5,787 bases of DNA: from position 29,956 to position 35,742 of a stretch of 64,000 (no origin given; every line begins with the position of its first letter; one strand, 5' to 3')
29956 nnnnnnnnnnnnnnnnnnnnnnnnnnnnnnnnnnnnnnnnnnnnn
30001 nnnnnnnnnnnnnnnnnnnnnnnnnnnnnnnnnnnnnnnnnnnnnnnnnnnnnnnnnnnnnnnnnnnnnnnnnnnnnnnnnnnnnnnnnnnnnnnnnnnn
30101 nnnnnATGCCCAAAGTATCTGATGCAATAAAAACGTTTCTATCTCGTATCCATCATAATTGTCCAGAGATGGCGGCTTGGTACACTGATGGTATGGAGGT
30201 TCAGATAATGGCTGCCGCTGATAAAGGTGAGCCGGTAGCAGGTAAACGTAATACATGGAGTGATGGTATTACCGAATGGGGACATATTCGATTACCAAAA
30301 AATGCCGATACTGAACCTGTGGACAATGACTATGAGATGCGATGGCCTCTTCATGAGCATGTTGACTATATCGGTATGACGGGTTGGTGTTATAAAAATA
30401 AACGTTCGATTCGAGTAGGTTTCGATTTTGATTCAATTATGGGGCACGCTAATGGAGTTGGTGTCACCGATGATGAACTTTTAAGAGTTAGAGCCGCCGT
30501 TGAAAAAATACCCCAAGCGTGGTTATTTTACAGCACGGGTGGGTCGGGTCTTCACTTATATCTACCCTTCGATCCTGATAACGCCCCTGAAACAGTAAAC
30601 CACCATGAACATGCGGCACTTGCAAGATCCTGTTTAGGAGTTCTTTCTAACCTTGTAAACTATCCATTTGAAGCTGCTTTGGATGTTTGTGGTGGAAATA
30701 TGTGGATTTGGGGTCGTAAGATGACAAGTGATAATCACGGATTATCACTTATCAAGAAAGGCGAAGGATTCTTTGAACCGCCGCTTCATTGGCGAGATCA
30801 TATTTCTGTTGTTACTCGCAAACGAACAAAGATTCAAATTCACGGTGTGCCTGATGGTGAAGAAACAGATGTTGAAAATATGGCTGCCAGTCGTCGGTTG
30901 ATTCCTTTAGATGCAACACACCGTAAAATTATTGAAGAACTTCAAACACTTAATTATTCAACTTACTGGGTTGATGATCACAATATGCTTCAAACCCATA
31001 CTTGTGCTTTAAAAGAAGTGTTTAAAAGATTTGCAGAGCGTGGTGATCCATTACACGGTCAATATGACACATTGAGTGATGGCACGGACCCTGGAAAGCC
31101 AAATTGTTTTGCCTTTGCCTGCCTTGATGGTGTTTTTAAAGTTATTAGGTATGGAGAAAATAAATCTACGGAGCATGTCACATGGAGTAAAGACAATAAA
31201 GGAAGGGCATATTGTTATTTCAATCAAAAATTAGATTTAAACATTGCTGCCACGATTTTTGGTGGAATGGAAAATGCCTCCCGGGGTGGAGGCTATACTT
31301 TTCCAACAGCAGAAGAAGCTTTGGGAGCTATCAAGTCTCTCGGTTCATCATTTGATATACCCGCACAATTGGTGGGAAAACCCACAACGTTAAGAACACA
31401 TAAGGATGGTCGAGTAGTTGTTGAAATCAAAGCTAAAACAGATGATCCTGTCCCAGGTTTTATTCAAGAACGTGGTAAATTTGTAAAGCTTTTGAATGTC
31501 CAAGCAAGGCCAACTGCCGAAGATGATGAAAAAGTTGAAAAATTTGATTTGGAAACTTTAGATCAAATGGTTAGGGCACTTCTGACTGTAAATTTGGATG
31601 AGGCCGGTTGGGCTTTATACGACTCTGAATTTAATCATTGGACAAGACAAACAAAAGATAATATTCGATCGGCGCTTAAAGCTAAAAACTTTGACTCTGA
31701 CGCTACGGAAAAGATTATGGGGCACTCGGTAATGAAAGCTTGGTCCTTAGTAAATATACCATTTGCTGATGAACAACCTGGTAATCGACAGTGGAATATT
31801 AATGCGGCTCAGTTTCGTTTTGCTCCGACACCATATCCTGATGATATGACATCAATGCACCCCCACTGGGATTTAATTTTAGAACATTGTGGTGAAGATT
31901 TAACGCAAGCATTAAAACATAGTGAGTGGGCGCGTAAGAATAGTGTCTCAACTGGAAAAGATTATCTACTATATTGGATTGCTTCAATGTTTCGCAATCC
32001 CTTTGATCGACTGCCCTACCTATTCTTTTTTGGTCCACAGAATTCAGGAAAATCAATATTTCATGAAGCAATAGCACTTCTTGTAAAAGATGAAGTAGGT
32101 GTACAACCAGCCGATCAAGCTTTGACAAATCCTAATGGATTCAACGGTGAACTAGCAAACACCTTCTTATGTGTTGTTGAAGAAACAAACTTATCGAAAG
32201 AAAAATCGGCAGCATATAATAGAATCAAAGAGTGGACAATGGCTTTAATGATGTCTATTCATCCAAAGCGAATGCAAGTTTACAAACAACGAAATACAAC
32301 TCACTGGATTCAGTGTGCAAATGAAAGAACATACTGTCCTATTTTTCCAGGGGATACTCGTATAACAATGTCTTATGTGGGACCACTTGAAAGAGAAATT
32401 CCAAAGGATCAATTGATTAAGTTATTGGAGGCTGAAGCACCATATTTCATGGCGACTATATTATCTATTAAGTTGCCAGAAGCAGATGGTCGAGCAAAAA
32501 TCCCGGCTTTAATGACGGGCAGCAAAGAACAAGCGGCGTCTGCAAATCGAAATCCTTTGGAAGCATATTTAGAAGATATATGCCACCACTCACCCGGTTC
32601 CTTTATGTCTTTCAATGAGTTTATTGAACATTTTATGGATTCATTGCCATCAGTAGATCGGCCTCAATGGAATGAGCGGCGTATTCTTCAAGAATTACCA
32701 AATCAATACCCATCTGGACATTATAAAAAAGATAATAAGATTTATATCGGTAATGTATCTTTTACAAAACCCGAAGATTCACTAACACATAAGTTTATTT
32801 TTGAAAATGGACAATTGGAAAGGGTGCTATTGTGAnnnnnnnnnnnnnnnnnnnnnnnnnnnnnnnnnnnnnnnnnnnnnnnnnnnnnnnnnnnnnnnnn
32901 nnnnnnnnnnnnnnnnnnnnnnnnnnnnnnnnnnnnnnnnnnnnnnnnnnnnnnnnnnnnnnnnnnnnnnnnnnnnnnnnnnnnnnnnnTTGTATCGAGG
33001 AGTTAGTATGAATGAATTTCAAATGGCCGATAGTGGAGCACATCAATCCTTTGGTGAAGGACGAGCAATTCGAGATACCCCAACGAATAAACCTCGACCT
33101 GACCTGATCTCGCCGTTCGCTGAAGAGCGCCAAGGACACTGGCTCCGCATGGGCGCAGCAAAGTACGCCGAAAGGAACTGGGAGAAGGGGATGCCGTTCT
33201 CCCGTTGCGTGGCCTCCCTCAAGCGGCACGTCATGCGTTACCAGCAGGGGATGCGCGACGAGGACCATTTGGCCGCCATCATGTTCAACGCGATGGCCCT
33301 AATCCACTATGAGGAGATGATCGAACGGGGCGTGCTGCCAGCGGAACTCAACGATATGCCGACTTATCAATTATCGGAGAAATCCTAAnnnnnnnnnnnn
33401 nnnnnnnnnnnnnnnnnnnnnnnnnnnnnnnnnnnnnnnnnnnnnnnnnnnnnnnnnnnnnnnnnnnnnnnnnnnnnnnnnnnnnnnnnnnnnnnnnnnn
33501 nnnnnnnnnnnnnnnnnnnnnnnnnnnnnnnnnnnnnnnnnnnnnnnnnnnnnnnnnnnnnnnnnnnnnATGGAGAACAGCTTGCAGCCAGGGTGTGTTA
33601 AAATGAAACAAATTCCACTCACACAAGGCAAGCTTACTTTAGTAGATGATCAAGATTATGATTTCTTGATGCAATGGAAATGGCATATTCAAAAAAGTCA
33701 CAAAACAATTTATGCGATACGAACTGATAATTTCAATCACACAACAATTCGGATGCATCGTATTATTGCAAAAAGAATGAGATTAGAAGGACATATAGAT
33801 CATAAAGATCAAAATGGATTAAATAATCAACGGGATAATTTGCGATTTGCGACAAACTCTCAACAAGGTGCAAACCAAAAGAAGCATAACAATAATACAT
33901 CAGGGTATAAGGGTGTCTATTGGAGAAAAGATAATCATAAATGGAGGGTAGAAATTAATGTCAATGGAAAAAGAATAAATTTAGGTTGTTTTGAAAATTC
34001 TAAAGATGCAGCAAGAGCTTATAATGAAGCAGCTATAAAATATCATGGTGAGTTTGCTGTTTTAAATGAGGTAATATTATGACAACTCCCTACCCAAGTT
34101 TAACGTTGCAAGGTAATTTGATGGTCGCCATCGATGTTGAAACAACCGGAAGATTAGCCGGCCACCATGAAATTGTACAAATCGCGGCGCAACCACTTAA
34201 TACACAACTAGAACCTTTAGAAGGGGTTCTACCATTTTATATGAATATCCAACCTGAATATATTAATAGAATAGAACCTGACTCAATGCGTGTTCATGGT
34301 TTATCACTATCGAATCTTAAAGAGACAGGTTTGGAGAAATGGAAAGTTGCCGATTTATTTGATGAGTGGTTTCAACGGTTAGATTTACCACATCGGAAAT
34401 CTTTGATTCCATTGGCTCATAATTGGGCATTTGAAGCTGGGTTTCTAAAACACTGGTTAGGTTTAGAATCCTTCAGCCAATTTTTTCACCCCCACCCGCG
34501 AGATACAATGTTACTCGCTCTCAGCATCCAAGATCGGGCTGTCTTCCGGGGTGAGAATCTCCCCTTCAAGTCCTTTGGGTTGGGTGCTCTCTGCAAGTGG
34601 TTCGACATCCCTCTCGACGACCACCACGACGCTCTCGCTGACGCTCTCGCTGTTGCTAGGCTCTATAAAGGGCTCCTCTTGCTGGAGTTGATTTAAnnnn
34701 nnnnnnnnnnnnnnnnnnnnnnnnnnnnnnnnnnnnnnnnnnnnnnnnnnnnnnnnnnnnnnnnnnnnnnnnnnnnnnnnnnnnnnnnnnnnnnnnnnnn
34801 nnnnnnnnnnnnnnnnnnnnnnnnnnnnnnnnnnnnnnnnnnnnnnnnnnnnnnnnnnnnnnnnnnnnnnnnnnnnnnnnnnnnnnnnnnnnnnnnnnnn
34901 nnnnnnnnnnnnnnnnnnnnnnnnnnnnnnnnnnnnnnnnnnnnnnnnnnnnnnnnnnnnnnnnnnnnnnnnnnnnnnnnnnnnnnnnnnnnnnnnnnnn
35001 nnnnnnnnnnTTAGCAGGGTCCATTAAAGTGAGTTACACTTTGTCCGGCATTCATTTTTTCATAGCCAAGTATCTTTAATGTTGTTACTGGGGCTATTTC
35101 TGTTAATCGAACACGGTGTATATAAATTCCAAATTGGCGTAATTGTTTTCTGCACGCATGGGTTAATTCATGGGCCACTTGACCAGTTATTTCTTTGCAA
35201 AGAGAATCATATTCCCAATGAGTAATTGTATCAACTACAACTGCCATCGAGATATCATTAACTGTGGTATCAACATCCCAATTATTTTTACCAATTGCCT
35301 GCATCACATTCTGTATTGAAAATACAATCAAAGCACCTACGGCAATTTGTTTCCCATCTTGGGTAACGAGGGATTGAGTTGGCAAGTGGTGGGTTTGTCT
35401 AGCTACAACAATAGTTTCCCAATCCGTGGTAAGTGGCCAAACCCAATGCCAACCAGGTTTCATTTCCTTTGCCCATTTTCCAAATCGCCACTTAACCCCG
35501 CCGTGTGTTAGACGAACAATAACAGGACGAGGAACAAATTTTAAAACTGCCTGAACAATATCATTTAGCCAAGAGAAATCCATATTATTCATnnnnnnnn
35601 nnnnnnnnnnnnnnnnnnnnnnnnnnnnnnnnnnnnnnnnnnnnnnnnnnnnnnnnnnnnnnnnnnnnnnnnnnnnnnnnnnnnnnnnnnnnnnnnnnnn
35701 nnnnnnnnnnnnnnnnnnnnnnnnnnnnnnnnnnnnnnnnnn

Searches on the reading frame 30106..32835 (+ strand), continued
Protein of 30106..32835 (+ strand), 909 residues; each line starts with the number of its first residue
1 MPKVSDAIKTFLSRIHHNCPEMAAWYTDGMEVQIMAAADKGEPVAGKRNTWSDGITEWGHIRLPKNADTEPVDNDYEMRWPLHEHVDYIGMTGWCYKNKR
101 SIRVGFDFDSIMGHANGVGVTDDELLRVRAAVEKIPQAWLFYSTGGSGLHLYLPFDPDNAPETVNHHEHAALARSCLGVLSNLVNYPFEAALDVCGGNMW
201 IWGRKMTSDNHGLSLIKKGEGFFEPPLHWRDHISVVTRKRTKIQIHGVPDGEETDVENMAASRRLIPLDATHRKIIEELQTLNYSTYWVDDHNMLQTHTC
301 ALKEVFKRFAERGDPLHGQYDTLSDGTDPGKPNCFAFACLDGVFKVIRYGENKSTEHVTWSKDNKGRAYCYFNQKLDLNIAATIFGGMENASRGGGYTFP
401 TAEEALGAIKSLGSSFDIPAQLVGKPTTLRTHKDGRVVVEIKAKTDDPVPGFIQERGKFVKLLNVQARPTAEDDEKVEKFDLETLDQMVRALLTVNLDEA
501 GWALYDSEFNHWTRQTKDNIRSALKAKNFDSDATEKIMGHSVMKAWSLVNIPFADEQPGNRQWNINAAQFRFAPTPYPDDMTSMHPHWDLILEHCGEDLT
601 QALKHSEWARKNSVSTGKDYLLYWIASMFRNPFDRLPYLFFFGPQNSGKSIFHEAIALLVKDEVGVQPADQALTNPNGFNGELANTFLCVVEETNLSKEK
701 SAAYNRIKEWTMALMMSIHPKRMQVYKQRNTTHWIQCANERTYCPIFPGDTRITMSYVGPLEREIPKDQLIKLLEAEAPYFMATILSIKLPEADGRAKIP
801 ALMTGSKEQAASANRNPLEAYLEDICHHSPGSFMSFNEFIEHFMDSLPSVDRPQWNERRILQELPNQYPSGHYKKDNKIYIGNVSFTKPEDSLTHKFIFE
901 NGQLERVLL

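Call 75: fold_search(model_id=the predicted structure, library=pdb)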
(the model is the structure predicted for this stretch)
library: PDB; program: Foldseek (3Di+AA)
matches with E <= 10: 997; with E <= 0.001: 151
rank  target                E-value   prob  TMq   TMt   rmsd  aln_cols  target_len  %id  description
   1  6k9c_B                1.5e-12  1.00  0.28  0.57   8.2       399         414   15  The apo structure of NrS-1 C terminal region (305-718) (released 2020-04-08)
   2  6k9c_A                5.1e-12  1.00  0.28  0.56   8.5       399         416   15  The apo structure of NrS-1 C terminal region (305-718) (released 2020-04-08)
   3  6lrb_F                6.7e-12  1.00  0.27  0.55   8.8       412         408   14  The A form apo structure of NrS-1 C terminal region-CTR (released 2020-04-08)
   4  6lrb_D                1.3e-11  1.00  0.27  0.54   8.9       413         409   14  The A form apo structure of NrS-1 C terminal region-CTR (released 2020-04-08)
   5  6lrb_A                1.6e-11  1.00  0.27  0.54   8.9       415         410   14  The A form apo structure of NrS-1 C terminal region-CTR (released 2020-04-08)
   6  6lrb_C                2.3e-11  1.00  0.27  0.55   8.8       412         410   15  The A form apo structure of NrS-1 C terminal region-CTR (released 2020-04-08)
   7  6lrb_B                2.9e-11  1.00  0.27  0.55   8.8       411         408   14  The A form apo structure of NrS-1 C terminal region-CTR (released 2020-04-08)
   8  6k9e_A                3.8e-11  1.00  0.27  0.56   8.7       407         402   14  The A form apo structure of NrS-1 C terminal region-CTR(305-718) (released 2020-06-17)
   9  6k9e_C                1.1e-10  1.00  0.27  0.57   8.4       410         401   15  The A form apo structure of NrS-1 C terminal region-CTR(305-718) (released 2020-06-17)
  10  6k9e_B                1.1e-10  1.00  0.27  0.54   8.5       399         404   15  The A form apo structure of NrS-1 C terminal region-CTR(305-718) (released 2020-06-17)
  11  8wvz_A                8.3e-10  1.00  0.23  0.30  20.8       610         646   12  Structure of ADP-Form AsfvPrimPol Hexamer (released 2024-10-30)
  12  8iqi_B                3.6e-09  1.00  0.26  0.26  32.6      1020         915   10  Structure of Full-Length AsfvPrimPol in Complex-Form (released 2023-07-26)
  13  9im1_A                3.8e-09  1.00  0.27  0.40  12.0       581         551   14  The Cryo-EM structure of MPXV E5 in complex with ssDNA in intermediate state 1 (released 2025-06-18)
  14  7ola_B                4.7e-09  1.00  0.25  0.45   9.4       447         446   11  Structure of Primase-Helicase in SaPI5 (released 2022-07-13)
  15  8wh6_D                5.2e-09  1.00  0.26  0.40  10.3       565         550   12  MPOX E5 hexamer ADP and ssDNA bound and clear primase domain conformation (released 2024-09-25)
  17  7ola_C                9.5e-09  1.00  0.27  0.50   8.9       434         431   10  Structure of Primase-Helicase in SaPI5 (released 2022-07-13)
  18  7ola_A                2.4e-08  1.00  0.25  0.44   8.2       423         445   12  Structure of Primase-Helicase in SaPI5 (released 2022-07-13)
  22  7ola_D                5.4e-08  1.00  0.24  0.51   9.2       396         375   12  Structure of Primase-Helicase in SaPI5 (released 2022-07-13)
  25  8ww7_H                7.4e-08  1.00  0.24  0.24  34.2       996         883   10  Structure of AMPPNP-Form AsfvPrimPol Dodecamer (released 2025-04-30)
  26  8ww7_J                7.8e-08  1.00  0.25  0.25  33.8       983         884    9  Structure of AMPPNP-Form AsfvPrimPol Dodecamer (released 2025-04-30)
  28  8ww7_B                9.2e-08  1.00  0.23  0.24  33.8       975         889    9  Structure of AMPPNP-Form AsfvPrimPol Dodecamer (released 2025-04-30)
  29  8ww7_E                9.7e-08  1.00  0.23  0.23  34.0       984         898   10  Structure of AMPPNP-Form AsfvPrimPol Dodecamer (released 2025-04-30)
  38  8ww7_C                2.7e-07  1.00  0.26  0.26  20.2       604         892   11  Structure of AMPPNP-Form AsfvPrimPol Dodecamer (released 2025-04-30)
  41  7pds_D                6.1e-07  1.00  0.25  0.43   8.2       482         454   10  The structure of PriRep1 with dsDNA (released 2022-07-13)
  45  8ww7_L                9.4e-07  1.00  0.24  0.25  33.1       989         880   10  Structure of AMPPNP-Form AsfvPrimPol Dodecamer (released 2025-04-30)
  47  9im3_A                1.0e-06  1.00  0.25  0.38  11.0       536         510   12  The Cryo-EM structure of MPXV E5 head-to-head double hexamer conformation (released 2025-06-18)
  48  8ww7_A                1.1e-06  1.00  0.22  0.22  21.2       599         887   11  Structure of AMPPNP-Form AsfvPrimPol Dodecamer (released 2025-04-30)
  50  7pds_E                1.2e-06  1.00  0.26  0.44   8.4       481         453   10  The structure of PriRep1 with dsDNA (released 2022-07-13)
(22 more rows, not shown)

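Call 81: find_related_loci(query=A2, collection=genome_contigs, flank=4000)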
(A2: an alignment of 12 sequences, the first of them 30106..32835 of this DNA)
Query A2 (909 aa) in genome_contigs; peptide patterns used: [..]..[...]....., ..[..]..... (x = any residue, [..] = any of these).
169 stretches matched a pattern; 30 encode a relative of the query (tblastn E <= 1e-3); 27 distinct loci.
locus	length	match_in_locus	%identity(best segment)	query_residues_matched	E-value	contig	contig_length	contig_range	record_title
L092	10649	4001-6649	45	1-886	0e+0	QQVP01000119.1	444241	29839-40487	MAG: Planctomycetota bacterium isolate MB_PLM_2 c_000000000010, whole genome shotgun sequence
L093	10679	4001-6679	43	3-904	0e+0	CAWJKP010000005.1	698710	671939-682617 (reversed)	MAG: Pirellulales bacterium isolate MFD05580.bin.2.29 genome assembly, contig: contig_23355, whole genome shotgun sequen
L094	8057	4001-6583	43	3-869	0e+0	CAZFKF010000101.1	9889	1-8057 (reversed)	MAG TPA_asm: uncultured Planctomycetaceae bacterium isolate binchicken_co20_427 genome assembly, contig: NODE_12419_leng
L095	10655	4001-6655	40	1-897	0e+0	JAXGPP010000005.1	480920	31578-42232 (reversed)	MAG: Thermoguttaceae bacterium isolate AnMBR.bin305 bin305_5, whole genome shotgun sequence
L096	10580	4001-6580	42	1-865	0e+0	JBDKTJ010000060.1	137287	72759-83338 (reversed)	MAG: Thermoguttaceae bacterium isolate 6_bin.38_R1 c_000000893244, whole genome shotgun sequence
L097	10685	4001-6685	41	3-906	0e+0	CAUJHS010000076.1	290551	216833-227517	MAG: Planctomycetota bacterium isolate KLAP214 genome assembly, contig: KLAP214_516206, whole genome shotgun sequence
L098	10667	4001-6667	43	3-895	0e+0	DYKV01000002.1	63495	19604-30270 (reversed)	MAG TPA_asm: Anaerolinea sp. isolate SulCav_AS07-7_45_67 SulCav_AS07_7_349_length_63495_cov_37_283228, whole genome shot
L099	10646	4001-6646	40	1-897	0e+0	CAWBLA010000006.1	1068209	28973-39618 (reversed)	MAG: uncultured Planctomycetaceae bacterium isolate MFD02416.bin.2.133 genome assembly, contig: contig_3591, whole genom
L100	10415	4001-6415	43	1-826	0e+0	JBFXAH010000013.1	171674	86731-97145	MAG: Pirellulales bacterium isolate CA_2019_TPBS_206 NODE_780_length_171674_cov_12.073222_TPBS, whole genome shotgun seq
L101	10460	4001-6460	41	3-830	0e+0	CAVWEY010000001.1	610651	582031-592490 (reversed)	MAG: uncultured Planctomycetaceae bacterium isolate MFD01231.bin.2.31 genome assembly, contig: contig_5621, whole genome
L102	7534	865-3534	39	14-904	0e+0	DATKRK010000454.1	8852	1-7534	MAG TPA_asm: Pirellulales bacterium isolate SMAG_U14026 k141_200167, whole genome shotgun sequence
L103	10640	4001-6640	39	1-886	0e+0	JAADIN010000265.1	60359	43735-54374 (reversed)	MAG: Planctomycetota bacterium isolate M_MetaBat.57 contig-127_4155, whole genome shotgun sequence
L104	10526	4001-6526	38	3-845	0e+0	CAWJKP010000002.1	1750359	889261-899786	MAG: Pirellulales bacterium isolate MFD05580.bin.2.29 genome assembly, contig: contig_15575, whole genome shotgun sequen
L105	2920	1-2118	41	174-886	0e+0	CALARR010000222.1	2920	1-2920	MAG TPA_asm: uncultured Planctomycetales bacterium isolate SRR3330210_bin.80_CONCOCT_v1.1_MAG genome assembly, contig: E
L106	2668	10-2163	38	163-889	3e-171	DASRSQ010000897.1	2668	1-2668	MAG TPA_asm: Gemmataceae bacterium isolate SMAG_U6095 k141_1020212, whole genome shotgun sequence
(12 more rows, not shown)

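Call 82: search_dna_similar(query=window:30106-32835:+, collection=plasmids, mode=protein, max_rows=10)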
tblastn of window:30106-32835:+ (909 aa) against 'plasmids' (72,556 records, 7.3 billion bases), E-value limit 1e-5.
No match.

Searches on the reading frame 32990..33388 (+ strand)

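Call 9: search_protein_families(library=pfam, proteins=[window:32990-33388:+], max_evalue=0.01)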
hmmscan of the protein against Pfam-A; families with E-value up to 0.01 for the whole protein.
window:32990-33388:+ (132 aa): 1 family
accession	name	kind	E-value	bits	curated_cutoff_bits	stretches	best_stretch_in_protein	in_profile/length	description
PF18909.5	dGTP_diPhyd_N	-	7.7e-19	67.9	27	1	30-109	7-91/99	dATP/dGTP diphosphohydrolase, N-terminal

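Call 18: search_protein_families(library=phrogs, proteins=[window:32990-33388:+], max_evalue=0.001)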
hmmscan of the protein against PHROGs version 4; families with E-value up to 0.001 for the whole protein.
window:32990-33388:+ (132 aa): 8 families
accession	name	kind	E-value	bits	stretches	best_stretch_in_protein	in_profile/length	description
phrog_18716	-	unknown function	2.6e-20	73.7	1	13-111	3-100/114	-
phrog_801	-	DNA, RNA and nucleotide metabolism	1.5e-18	68.7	1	31-110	104-189/476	dATP / dGTP pyrophosphohydrolase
phrog_2252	-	lysis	4.2e-12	47.4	1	32-107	110-191/285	endolysin; inhibits RNA polymerase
phrog_11257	-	unknown function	3.3e-11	44.6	1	52-110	38-101/200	-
phrog_16254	-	unknown function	9.7e-10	39.3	1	34-107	26-104/377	-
phrog_37590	-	unknown function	3.6e-09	37.1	1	23-112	42-147/341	-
phrog_5332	-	unknown function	3.9e-08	34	1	36-109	124-202/215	-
phrog_19680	-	unknown function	6.2e-05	24.2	1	22-109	85-181/188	-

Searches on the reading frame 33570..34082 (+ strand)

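Call 9: search_protein_families(library=pfam, proteins=[window:33570-34082:+], max_evalue=0.01)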
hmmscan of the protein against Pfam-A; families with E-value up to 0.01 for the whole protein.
window:33570-34082:+ (170 aa): 3 families
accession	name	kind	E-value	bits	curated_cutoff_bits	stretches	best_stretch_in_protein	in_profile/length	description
PF00847.26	AP2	-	3.9e-10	40.3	33.3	1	111-160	1-53/54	AP2 domain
PF13392.12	HNH_3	-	2e-06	27.8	24.8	1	62-100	3-45/46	HNH endonuclease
PF04788.19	DUF620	-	0.0055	16.6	22.5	1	98-140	19-60/243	Protein of unknown function (DUF620)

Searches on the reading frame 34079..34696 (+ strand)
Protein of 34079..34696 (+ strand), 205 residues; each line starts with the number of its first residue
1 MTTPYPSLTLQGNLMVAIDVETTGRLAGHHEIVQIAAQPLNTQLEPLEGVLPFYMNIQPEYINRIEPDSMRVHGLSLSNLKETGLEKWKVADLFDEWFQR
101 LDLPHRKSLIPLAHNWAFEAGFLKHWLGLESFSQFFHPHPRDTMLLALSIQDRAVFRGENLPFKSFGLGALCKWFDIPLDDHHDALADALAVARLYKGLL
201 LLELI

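Call 18: search_protein_families(library=phrogs, proteins=[window:34079-34696:+], max_evalue=0.001)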
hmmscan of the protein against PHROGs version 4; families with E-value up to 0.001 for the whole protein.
window:34079-34696:+ (205 aa): 2 families
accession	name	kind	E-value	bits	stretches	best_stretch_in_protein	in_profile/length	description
phrog_192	-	DNA, RNA and nucleotide metabolism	9.5e-27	95.3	1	15-197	108-268/397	DNA polymerase exonuclease subunit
phrog_17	-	DNA, RNA and nucleotide metabolism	4.8e-06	25.8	1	12-199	669-824/1445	DNA polymerase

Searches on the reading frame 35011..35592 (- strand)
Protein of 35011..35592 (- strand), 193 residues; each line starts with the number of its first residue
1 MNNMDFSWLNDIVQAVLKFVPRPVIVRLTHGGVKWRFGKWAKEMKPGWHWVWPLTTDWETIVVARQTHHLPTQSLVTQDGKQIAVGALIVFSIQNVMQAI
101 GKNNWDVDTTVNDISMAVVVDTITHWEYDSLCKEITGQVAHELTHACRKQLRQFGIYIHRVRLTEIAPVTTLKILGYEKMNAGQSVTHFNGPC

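Call 86: search_protein_families(library=pfam, proteins=[window:35011-35592:-], max_evalue=0.001)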
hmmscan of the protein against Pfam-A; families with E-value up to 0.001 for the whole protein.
window:35011-35592:- (193 aa): 1 family
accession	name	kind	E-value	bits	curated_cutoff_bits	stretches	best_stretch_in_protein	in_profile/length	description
PF01145.31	Band_7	-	2.7e-14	54.1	23.6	1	26-168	3-147/176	SPFH domain / Band 7 family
